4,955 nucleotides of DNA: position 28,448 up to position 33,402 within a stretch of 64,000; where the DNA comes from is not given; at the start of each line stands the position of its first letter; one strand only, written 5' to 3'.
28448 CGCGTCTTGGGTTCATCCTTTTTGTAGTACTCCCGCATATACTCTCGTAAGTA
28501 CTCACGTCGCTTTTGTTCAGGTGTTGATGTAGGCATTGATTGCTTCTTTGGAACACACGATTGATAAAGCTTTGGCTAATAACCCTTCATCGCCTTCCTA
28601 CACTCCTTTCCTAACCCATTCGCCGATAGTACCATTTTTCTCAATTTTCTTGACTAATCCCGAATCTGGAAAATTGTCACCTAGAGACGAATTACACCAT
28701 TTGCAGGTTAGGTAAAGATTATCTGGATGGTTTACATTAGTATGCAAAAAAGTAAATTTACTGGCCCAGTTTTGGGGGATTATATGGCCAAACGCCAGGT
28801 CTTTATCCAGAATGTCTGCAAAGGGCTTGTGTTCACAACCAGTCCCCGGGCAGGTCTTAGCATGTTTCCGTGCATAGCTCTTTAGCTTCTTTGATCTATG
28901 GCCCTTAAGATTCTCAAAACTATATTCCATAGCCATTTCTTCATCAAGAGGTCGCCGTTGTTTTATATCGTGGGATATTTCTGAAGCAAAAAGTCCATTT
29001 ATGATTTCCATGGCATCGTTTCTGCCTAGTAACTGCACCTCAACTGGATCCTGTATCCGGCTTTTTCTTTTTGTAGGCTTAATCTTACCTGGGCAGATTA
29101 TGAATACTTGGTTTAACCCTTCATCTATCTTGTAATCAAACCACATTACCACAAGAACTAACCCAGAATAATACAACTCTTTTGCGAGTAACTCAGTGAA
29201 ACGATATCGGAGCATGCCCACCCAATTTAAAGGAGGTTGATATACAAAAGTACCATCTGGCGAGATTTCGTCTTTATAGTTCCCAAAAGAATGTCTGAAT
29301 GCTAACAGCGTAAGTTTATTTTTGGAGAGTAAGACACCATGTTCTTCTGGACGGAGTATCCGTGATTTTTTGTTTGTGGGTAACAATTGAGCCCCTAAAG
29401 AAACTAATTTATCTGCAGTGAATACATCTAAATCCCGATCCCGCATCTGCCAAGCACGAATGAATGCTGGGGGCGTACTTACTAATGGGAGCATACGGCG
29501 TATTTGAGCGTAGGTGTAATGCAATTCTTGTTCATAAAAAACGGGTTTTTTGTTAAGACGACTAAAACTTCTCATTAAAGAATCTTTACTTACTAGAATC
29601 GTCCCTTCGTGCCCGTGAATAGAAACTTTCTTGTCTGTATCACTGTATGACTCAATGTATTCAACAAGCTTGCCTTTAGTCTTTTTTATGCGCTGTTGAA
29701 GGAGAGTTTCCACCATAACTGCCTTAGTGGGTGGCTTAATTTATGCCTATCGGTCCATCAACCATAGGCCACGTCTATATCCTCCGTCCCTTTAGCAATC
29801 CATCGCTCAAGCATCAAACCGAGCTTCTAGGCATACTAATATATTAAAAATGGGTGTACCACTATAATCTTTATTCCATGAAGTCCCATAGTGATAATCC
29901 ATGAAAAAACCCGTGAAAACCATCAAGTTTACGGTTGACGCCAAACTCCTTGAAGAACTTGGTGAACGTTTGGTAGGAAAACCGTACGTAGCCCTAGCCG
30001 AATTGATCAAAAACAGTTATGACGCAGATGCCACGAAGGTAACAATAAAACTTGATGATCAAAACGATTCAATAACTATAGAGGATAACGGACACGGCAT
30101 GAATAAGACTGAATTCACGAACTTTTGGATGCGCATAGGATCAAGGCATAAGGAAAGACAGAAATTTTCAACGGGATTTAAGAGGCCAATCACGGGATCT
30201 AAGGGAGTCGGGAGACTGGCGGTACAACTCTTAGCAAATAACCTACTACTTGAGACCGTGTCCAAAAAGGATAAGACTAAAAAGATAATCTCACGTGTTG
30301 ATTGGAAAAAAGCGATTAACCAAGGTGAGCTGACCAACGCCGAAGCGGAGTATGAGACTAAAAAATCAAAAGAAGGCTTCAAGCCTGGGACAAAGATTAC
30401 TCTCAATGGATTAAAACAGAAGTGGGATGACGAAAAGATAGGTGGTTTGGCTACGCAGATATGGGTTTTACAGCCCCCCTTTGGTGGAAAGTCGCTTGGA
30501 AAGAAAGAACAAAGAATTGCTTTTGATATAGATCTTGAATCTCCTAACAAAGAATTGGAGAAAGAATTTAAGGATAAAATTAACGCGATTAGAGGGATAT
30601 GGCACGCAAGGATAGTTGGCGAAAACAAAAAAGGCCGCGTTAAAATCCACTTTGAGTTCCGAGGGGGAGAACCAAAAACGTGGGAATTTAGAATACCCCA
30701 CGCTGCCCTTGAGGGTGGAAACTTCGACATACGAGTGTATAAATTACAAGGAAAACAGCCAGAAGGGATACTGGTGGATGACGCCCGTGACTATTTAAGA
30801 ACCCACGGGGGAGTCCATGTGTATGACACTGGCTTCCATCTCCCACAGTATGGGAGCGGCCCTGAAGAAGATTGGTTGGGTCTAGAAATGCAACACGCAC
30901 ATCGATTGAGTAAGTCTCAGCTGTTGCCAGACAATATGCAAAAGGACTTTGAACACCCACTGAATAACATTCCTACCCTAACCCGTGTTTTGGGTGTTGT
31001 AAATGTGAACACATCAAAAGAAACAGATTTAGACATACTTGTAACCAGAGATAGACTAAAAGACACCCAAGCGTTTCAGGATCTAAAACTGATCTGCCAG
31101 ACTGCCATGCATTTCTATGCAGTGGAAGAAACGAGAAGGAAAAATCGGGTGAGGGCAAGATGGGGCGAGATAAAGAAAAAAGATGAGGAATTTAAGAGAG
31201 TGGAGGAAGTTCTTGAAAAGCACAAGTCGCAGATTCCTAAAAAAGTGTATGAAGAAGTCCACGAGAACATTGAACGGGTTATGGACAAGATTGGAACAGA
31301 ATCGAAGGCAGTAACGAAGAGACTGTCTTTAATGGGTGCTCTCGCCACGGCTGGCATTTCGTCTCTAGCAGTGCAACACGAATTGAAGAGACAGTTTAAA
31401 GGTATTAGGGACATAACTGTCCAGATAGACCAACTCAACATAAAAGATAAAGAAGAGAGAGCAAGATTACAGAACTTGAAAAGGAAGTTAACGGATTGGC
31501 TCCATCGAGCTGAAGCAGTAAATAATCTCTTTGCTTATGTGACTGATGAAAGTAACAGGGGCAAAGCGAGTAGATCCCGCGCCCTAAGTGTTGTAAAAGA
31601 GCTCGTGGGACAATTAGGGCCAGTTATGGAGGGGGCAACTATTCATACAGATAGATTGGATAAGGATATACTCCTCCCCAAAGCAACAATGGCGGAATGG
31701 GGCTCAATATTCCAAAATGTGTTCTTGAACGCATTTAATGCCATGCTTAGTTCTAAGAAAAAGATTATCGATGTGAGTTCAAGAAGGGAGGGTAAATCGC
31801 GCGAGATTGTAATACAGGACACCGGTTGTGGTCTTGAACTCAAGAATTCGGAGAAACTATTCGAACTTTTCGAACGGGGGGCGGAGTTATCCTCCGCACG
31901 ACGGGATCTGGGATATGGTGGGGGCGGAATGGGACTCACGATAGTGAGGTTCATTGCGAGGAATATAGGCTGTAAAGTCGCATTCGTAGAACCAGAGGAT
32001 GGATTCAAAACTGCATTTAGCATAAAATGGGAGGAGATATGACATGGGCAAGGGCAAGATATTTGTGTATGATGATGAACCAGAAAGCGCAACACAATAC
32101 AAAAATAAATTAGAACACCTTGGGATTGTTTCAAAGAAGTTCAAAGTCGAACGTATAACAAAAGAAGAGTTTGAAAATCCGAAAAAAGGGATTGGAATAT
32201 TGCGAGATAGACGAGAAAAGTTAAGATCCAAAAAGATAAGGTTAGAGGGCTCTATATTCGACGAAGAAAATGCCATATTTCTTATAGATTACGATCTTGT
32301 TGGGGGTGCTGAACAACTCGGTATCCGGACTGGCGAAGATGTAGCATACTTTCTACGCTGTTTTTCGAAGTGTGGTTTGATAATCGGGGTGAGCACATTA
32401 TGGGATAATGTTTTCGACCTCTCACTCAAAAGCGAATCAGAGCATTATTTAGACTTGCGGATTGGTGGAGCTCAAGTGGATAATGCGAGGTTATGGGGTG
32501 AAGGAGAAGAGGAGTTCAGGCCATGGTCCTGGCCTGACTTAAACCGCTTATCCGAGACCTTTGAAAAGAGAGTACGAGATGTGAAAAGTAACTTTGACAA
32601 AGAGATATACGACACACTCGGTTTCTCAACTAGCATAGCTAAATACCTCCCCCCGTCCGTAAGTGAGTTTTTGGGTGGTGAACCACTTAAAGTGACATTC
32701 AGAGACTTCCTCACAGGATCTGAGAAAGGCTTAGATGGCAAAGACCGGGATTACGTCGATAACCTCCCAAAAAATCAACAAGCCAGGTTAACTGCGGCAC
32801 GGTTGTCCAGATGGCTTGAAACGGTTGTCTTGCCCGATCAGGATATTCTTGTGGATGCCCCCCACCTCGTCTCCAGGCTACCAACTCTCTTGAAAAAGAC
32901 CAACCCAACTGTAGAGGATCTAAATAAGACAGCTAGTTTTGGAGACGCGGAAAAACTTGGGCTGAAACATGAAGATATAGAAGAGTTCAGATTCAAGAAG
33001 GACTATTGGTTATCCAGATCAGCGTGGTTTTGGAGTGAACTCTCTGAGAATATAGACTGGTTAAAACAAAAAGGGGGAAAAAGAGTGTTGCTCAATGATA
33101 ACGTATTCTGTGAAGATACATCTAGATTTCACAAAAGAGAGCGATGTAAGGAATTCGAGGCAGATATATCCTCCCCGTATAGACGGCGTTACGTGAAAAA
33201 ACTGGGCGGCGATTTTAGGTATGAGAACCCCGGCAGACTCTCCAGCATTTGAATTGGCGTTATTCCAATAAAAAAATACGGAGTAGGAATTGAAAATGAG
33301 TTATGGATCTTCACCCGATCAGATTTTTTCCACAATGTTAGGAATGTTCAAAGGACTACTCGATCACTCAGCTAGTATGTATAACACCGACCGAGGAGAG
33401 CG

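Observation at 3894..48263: H element: a ~55-120 nt intergenic repeat with two hairpins supported by compensatory base changes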

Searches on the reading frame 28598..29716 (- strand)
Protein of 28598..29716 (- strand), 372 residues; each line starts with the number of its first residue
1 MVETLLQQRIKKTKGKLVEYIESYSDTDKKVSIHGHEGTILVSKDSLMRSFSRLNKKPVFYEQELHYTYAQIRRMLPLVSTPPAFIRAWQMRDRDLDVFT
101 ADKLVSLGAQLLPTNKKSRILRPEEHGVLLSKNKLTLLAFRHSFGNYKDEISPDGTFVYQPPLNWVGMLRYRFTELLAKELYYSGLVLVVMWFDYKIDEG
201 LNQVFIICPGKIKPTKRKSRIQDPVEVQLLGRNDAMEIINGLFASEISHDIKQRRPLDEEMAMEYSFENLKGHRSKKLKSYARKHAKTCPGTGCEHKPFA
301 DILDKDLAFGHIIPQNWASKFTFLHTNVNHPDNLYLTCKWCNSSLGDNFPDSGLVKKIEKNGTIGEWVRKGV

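Call 34: search_protein_families(library=pfam, proteins=[window:28598-29716:-], max_evalue=0.001)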
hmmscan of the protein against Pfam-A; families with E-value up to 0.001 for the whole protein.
window:28598-29716:- (372 aa): 0 families

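Call 70: search_solved_structures(query=window:28598-29716:-, max_evalue=1)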
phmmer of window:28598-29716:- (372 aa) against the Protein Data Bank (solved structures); distinct sequences matched with E-value up to 1: 1.
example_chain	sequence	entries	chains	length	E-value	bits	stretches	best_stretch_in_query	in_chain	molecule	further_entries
8jqe_A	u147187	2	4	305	0.87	12.2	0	308-363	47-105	YdjC family protein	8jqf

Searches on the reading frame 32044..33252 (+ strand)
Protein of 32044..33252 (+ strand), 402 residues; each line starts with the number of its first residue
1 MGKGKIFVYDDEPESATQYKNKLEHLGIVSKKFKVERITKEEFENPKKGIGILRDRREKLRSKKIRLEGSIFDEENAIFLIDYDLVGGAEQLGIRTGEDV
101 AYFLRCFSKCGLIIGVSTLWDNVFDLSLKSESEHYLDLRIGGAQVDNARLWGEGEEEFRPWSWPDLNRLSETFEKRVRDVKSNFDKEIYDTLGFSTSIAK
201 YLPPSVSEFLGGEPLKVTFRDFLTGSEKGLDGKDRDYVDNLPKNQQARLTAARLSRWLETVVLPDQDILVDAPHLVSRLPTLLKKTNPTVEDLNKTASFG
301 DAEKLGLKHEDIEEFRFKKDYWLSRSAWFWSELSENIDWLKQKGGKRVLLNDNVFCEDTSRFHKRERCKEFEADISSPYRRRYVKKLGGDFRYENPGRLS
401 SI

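Call 34: search_protein_families(library=pfam, proteins=[window:32044-33252:+], max_evalue=0.001)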
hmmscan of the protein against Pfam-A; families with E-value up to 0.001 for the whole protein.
window:32044-33252:+ (402 aa): 0 families

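Call 71: search_solved_structures(query=window:32044-33252:+, max_evalue=1)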
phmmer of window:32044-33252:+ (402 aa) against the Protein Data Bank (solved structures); distinct sequences matched with E-value up to 1: 0.
